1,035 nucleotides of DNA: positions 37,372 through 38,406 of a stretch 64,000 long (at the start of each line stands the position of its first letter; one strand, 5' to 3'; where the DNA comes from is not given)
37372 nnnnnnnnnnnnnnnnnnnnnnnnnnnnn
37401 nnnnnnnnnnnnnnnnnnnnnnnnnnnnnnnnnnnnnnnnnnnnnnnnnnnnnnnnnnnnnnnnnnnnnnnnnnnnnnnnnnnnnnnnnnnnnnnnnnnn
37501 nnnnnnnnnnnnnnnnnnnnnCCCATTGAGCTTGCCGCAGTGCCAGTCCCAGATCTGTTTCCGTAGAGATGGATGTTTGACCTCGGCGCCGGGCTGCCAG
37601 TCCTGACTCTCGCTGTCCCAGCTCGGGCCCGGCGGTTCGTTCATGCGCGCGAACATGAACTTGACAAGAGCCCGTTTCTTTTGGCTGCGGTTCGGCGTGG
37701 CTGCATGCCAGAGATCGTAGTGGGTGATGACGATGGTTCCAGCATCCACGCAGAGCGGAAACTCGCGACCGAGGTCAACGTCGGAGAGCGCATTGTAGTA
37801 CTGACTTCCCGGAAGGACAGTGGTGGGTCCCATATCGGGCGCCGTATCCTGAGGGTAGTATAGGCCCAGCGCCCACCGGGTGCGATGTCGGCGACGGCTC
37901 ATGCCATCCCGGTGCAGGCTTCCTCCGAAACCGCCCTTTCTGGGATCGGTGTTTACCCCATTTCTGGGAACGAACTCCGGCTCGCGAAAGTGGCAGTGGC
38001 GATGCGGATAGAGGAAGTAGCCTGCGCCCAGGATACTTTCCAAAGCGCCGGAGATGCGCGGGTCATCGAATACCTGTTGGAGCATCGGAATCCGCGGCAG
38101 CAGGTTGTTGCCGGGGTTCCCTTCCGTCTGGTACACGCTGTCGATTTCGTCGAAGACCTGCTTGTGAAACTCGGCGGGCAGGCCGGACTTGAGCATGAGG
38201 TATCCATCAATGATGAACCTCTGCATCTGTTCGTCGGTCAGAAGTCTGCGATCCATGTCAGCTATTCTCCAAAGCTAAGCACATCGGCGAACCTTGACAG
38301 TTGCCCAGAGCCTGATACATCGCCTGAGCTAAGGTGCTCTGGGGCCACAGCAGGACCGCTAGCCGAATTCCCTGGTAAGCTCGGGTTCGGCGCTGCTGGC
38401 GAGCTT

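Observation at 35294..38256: Tandem pair of PhyH::HEAT-repeat fusion proteins at the head of the membrane-protein operon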

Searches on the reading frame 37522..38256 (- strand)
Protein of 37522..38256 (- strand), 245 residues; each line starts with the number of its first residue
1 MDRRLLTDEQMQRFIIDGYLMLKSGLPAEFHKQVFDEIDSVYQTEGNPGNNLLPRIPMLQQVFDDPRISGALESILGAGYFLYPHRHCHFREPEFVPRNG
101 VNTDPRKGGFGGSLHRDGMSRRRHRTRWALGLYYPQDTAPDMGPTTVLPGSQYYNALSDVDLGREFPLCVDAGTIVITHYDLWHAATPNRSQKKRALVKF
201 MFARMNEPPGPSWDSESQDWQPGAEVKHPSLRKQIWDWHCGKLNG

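Call 35: search_solved_structures(query=window:37522-38256:-, max_evalue=10, show_alignments=3)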
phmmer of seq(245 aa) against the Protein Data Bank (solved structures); distinct sequences matched with E-value up to 10: 3.
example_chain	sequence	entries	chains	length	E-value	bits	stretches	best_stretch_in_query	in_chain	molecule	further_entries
2opw_A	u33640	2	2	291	0.0023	20.4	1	144-231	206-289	PHYHD1 protein | Phytanoyl-CoA dioxygenase domain-containing protein 1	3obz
2hw6_A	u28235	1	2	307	0.94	11.9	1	31-94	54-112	MAP kinase-interacting serine/threonine-protein kinase 1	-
5wvd_A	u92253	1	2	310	0.95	11.9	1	31-94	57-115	MAP kinase interacting serine/threonine kinase 1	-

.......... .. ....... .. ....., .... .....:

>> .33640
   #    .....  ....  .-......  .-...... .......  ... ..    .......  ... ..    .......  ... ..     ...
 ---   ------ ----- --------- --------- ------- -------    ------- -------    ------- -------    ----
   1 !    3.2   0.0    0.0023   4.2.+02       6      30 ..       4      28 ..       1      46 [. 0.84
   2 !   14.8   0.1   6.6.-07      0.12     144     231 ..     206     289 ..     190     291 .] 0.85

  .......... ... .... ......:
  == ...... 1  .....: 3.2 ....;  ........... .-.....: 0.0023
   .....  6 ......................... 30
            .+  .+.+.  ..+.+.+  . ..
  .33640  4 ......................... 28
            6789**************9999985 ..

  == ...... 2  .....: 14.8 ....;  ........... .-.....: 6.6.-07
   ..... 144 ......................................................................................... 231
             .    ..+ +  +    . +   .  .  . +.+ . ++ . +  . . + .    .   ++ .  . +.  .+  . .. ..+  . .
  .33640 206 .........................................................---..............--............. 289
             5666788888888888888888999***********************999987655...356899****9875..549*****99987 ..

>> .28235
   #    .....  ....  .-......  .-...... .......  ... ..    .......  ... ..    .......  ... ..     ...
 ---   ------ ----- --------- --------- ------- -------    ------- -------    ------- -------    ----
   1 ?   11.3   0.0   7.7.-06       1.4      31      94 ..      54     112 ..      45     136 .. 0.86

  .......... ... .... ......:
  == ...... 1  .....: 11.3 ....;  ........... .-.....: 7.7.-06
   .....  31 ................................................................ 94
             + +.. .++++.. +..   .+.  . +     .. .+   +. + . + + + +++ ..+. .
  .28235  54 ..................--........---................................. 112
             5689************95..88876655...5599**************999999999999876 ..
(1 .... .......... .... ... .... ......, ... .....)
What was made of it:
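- On PHYHD1/FJS 2'-O-methyl nucleoside demethylases: Only a partial PHYHD1 hit was found, at E 2e-3 over residues 144-231 (call 35).
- The best PDB sequence hit of the catalytic domain is PHYHD1, at E 2e-3 (call 35).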

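Call 37: find_homologous_proteins(query=window:37531-38256:-, max_evalue=0.001)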
Query seq(242 aa) (242 aa): 53 proteins with E <= 0.001 among 213 candidates.
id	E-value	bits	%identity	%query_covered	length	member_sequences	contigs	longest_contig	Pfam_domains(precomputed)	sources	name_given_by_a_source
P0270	4.1e-69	251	51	89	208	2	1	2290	PF05721.20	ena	-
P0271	8.7e-67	243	47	98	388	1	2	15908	PF00514.30,PF02985.29,PF03130.23,PF13513.13,PF05721.20,PF13646.13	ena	-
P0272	3.5e-66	241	46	100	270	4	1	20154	PF05721.20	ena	-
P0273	4.5e-66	241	47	98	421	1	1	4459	PF02985.29,PF03130.23,PF13513.13,PF05721.20,PF13646.13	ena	-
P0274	2.0e-65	239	45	100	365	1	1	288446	PF05721.20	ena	-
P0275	4.8e-64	234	45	100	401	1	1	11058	PF05721.20,PF13646.13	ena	-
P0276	2.9e-62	228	44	100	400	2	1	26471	PF12717.14,PF02985.29,PF03130.23,PF05721.20,PF13646.13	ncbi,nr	ncbi:phytanoyl-CoA dioxygenase, partial [Candidatus Poribacteria bacterium]|nr:phytanoyl-CoA dioxyge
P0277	1.0e-59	220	45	98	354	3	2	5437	PF03130.23,PF05721.20,PF13646.13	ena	-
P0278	1.2e-59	220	49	86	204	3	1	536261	PF05721.20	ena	-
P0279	5.1e-59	218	46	97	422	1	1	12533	PF05721.20,PF13646.13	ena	-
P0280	7.1e-58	214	44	95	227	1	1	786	PF05721.20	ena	-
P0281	1.7e-57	213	48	85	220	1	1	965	PF05721.20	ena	-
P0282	4.1e-56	208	43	98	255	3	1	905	PF05721.20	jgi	jgi:hypothetical protein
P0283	8.6e-54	201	43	90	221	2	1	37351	PF05721.20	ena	-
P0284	1.9e-53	199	42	98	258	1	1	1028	PF05721.20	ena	-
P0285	3.6e-53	199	46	85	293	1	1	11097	PF05721.20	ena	-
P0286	7.2e-53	198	42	90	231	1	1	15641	PF05721.20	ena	-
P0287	1.1e-52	197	44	98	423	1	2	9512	PF00514.30,PF02985.29,PF03130.23,PF13513.13,PF05721.20,PF13646.13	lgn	-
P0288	5.4e-51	191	42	98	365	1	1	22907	PF05721.20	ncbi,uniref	ncbi:phytanoyl-CoA dioxygenase family protein, partial [Paenibacillus koleovorans]|uniref:phytanoyl-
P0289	1.7e-49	187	41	93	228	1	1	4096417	PF05721.20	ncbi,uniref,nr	ncbi:phytanoyl-CoA dioxygenase family protein [Metabacillus halosaccharovorans]|uniref:phytanoyl-CoA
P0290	5.1e-49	185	43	91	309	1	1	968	PF05721.20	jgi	jgi:hypothetical protein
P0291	3.3e-48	182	44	84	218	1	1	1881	PF05721.20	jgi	jgi:ectoine hydroxylase-related dioxygenase (phytanoyl-CoA dioxygenase family)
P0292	4.8e-48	182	51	71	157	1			PF05721.20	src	-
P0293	2.3e-47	180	54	62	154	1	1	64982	PF05721.20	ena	-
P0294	3.3e-47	179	51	63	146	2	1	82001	PF05721.20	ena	-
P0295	1.0e-45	174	48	70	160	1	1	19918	PF05721.20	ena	-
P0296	5.6e-45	172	44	83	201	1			PF05721.20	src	-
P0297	3.5e-44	169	41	98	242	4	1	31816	PF05721.20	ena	-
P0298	4.0e-43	166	37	98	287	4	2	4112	PF05721.20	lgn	-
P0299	4.7e-43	165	38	98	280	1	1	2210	PF05721.20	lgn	-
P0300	3.3e-42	163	41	98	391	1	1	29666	PF05721.20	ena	-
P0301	4.6e-42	162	37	98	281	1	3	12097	PF05721.20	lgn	-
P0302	5.8e-42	162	40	98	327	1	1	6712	PF05721.20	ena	-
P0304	6.3e-40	155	40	80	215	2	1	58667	PF05721.20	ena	-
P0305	1.5e-39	154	42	73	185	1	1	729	PF05721.20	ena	-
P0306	8.2e-39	151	45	65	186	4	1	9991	PF05721.20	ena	-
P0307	1.2e-38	151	38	98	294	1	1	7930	PF05721.20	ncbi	-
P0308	1.9e-38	150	37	90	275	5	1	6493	PF05721.20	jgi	-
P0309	6.5e-38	149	37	98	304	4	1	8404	PF05721.20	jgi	jgi:hypothetical protein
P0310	3.6e-37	146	43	81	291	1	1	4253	PF05721.20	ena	-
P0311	2.1e-36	144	37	89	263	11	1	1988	PF05721.20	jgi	-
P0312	5.4e-36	142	33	99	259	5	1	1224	PF05721.20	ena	-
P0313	8.9e-36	142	35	98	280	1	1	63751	PF05721.20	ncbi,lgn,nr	ncbi:MAG: phytanoyl-CoA dioxygenase family protein [Planctomycetes bacterium]|nr:phytanoyl-CoA dioxy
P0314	8.0e-32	129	35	88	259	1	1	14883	PF05721.20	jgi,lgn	jgi:hypothetical protein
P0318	6.3e-21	93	48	36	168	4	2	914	PF05721.20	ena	-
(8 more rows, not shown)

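Call 38: find_encoding_contigs(protein=P0289, flank=8000, max_places=2)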
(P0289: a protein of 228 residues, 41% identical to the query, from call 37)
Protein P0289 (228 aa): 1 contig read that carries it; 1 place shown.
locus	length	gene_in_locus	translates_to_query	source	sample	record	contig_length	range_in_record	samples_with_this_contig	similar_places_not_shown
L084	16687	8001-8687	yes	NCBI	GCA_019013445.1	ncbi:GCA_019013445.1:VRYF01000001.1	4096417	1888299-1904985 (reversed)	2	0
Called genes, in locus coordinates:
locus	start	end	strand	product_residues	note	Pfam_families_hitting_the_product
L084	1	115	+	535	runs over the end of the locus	PF04740:LXG, PF14449:PT-TG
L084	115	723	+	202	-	PF24719:Imm33-like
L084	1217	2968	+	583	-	PF04740:LXG, PF14449:PT-TG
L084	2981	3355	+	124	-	PF14112:DUF4284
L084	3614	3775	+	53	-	-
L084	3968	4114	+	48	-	PF13930:Endonuclea_NS_2 (weak)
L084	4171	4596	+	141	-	-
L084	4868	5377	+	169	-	PF24521:Ank_KRIT1 (faint), PF12796:Ank_2, PF13857:Ank_5 (faint), PF00023:Ank (faint), PF12796:Ank_2, PF13606:Ank_3 (faint), PF12796:Ank_2, PF13637:Ank_4 (weak)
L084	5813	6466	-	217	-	-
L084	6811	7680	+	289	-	PF00165:HTH_AraC, PF12833:HTH_18, PF00165:HTH_AraC (weak)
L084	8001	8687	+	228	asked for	PF05721:PhyH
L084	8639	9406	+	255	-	PF03130:HEAT_PBS (faint), PF02985:HEAT (faint), PF00514:Arm (faint), PF01602:Adaptin_N (weak), PF13513:HEAT_EZ (faint), PF13646:HEAT_2, PF12717:Cnd1 (weak), PF13646:HEAT_2 (weak)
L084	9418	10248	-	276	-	PF02311:AraC_binding, PF00165:HTH_AraC, PF12833:HTH_18, PF00165:HTH_AraC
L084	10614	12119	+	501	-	PF05043:Mga (faint), PF08220:HTH_DeoR (faint), PF08279:HTH_11, PF00874:PRD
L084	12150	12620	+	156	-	PF00359:PTS_EIIA_2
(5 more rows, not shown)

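Call 39: find_encoding_contigs(protein=P0288, flank=8000, max_places=2)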
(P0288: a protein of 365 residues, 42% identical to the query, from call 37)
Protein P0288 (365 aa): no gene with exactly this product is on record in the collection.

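Call 57: find_homologous_proteins(query=P0289, max_evalue=1e-10)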
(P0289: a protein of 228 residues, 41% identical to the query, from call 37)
Query P0289 (228 aa): 76 proteins with E <= 1e-10 among 176 candidates.
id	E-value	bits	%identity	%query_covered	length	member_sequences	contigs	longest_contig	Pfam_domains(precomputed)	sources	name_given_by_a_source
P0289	6.3e-158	542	100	100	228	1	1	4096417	PF05721.20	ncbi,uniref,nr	ncbi:phytanoyl-CoA dioxygenase family protein [Metabacillus halosaccharovorans]|uniref:phytanoyl-CoA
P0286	1.0e-112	394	73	95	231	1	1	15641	PF05721.20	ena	-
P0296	5.9e-112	391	81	88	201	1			PF05721.20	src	-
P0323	3.3e-102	359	67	98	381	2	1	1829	PF02985.29,PF05721.20,PF13646.13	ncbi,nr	ncbi:HEAT repeat domain-containing protein, partial [Paenibacillus sepulcri]|nr:HEAT repeat domain-c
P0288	7.3e-100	351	70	93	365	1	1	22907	PF05721.20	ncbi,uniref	ncbi:phytanoyl-CoA dioxygenase family protein, partial [Paenibacillus koleovorans]|uniref:phytanoyl-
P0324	4.9e-92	326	67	83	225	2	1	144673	PF05721.20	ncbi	-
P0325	3.3e-83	297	73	71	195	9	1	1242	PF05721.20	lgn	-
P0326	1.6e-75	272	53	96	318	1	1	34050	PF05721.20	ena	-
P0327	2.2e-75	271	56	89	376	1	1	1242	PF02985.29,PF03130.23,PF13513.13,PF05721.20,PF13646.13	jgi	-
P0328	8.5e-75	269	80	61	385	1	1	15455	PF02985.29,PF03130.23,PF13513.13,PF13646.13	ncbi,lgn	-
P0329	1.7e-73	265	72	63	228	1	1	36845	-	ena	-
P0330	7.5e-69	250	77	58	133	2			PF05721.20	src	-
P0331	1.4e-68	249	72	59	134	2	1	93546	-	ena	-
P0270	1.6e-68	249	49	94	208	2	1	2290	PF05721.20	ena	-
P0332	5.6e-68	247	52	95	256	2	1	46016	PF05721.20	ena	-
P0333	1.1e-66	243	53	95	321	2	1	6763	PF05721.20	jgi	-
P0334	5.2e-66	241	76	57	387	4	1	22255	PF00514.30,PF02985.29,PF03130.23,PF13513.13,PF05721.20,PF13646.13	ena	-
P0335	5.3e-66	241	50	92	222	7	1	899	PF05721.20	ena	-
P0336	1.6e-65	239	52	92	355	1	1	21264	PF05721.20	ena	-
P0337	1.8e-64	236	51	93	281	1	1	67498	PF05721.20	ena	-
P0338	5.0e-63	231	52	93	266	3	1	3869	PF05721.20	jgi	jgi:hypothetical protein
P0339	1.4e-62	229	53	77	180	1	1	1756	PF05721.20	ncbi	ncbi:uncharacterized protein METZ01_LOCUS194979, partial [marine metagenome]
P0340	2.3e-62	229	57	76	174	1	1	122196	PF05721.20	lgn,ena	-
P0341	6.2e-62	227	51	92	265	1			PF05721.20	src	-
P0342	6.5e-61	224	50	95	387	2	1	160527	PF05721.20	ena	-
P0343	5.3e-59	218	50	89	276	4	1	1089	PF05721.20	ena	-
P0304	2.3e-58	216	55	78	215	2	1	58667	PF05721.20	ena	-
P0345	3.7e-56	208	52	77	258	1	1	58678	PF05721.20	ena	-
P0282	7.3e-56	207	49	92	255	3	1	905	PF05721.20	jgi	jgi:hypothetical protein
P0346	1.5e-55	206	50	89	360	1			PF05721.20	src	-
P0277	2.2e-54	203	46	93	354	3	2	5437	PF03130.23,PF05721.20,PF13646.13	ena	-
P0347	1.1e-53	200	77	49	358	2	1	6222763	PF00514.30,PF02985.29,PF03130.23,PF13513.13,PF13646.13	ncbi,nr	ncbi:HEAT repeat domain-containing protein [Paenibacillus sp. CC-CFT747]|nr:HEAT repeat domain-conta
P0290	1.2e-53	200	48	81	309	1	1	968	PF05721.20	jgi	jgi:hypothetical protein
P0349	9.1e-53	197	44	86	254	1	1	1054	PF05721.20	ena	-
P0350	2.2e-52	196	47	87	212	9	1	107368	PF05721.20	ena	-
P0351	1.1e-51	194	45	89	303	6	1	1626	PF05721.20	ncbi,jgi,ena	jgi:hypothetical protein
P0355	1.5e-48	183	51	75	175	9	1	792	PF05721.20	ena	-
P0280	4.5e-47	179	42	86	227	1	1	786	PF05721.20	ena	-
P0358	8.8e-46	174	50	66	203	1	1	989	PF05721.20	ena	-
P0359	6.7e-44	168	45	78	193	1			PF05721.20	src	-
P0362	2.6e-41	160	50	70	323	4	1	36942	PF05721.20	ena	-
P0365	4.0e-38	149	51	64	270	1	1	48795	PF05721.20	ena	-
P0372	2.3e-31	127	50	57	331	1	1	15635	PF05721.20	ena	-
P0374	1.8e-30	124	51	57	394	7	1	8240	PF02985.29,PF13513.13,PF05721.20,PF13646.13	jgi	jgi:HEAT repeat protein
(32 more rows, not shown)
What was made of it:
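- Tried and rejected: Stand-alone versions of the catalytic subfamily were sought (calls 37, 57).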

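Call 58: find_encoding_contigs(protein=P0347, flank=8000, max_places=2)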
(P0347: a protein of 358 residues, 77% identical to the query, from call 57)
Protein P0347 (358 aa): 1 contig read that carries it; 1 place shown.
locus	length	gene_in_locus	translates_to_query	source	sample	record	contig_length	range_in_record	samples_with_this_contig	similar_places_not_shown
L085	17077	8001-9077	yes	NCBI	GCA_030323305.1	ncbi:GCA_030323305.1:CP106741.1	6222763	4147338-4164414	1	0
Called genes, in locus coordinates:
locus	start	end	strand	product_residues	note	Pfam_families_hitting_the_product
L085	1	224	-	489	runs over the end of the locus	PF01547:SBP_bac_1, PF12010:DUF3502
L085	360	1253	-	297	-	PF00528:BPD_transp_1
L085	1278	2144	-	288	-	PF00528:BPD_transp_1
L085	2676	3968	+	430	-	PF02743:dCache_1 (weak)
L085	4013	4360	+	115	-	-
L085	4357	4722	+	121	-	PF12833:HTH_18, PF00165:HTH_AraC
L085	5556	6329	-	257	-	PF03372:Exo_endo_phos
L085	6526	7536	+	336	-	PF16884:ADH_N_2, PF00107:ADH_zinc_N, PF13602:ADH_zinc_N_2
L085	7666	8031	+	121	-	-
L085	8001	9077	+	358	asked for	PF03130:HEAT_PBS (faint), PF13513:HEAT_EZ (faint), PF00514:Arm (faint), PF02985:HEAT (faint), PF13646:HEAT_2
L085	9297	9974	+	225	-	PF01048:PNP_UDP_1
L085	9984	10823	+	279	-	PF02621:VitK2_biosynth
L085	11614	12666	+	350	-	PF13367:PrsW-protease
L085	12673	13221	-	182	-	PF00583:Acetyltransf_1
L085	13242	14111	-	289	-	PF02311:AraC_binding, PF00165:HTH_AraC (weak), PF12833:HTH_18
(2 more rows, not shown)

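Call 59: find_encoding_contigs(protein=P0324, flank=8000, max_places=2)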
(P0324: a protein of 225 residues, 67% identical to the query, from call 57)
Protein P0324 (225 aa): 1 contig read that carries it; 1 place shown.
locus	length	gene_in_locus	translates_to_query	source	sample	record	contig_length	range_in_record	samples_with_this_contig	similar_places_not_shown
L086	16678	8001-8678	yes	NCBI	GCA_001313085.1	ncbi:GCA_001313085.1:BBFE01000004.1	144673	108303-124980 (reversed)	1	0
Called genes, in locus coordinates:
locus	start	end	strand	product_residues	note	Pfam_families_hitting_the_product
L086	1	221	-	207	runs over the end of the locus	PF01261:AP_endonuc_2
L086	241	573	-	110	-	-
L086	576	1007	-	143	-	-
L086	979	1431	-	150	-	-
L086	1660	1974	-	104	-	-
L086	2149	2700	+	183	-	-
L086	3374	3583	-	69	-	PF00563:EAL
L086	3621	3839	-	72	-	PF00563:EAL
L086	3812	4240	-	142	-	PF00563:EAL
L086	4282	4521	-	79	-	PF00990:GGDEF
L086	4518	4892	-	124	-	-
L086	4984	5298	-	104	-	-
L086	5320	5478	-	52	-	PF04241:DUF423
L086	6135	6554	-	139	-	-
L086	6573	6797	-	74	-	-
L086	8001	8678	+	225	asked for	PF05721:PhyH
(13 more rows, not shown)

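Call 60: find_encoding_contigs(protein=P0334, flank=8000, max_places=2)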
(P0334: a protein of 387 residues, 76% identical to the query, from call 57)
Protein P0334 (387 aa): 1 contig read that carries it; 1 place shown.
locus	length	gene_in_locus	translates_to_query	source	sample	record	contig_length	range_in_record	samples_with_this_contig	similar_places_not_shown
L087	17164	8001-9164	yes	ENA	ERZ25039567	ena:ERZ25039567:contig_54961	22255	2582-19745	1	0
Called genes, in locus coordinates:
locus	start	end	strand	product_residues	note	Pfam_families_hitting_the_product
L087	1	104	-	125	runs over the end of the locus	-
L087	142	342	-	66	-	-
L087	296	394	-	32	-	-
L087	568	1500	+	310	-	PF00535:Glycos_transf_2, PF13641:Glyco_tranf_2_3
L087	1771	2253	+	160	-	PF02660:G3P_acyltransf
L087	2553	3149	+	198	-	-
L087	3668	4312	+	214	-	PF03006:HlyIII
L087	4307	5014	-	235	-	PF20629:GD_AH_C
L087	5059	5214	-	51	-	PF04295:GD_AH_second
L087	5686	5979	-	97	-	PF00165:HTH_AraC, PF12833:HTH_18, PF00165:HTH_AraC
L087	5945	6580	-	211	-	PF02311:AraC_binding, PF07883:Cupin_2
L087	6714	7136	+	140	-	PF01261:AP_endonuc_2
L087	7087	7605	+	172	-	PF01261:AP_endonuc_2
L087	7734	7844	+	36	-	-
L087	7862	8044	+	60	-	-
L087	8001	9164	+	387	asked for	PF05721:PhyH, PF13513:HEAT_EZ (faint), PF03130:HEAT_PBS (faint), PF00514:Arm (faint), PF02985:HEAT (faint), PF13646:HEAT_2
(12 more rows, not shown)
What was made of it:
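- AraC regulators and a xylose-isomerase-like TIM barrel flank the gene in Firmicutes (calls 38, 60). AraC regulators flank the gene in Firmicutes (calls 38, 60).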
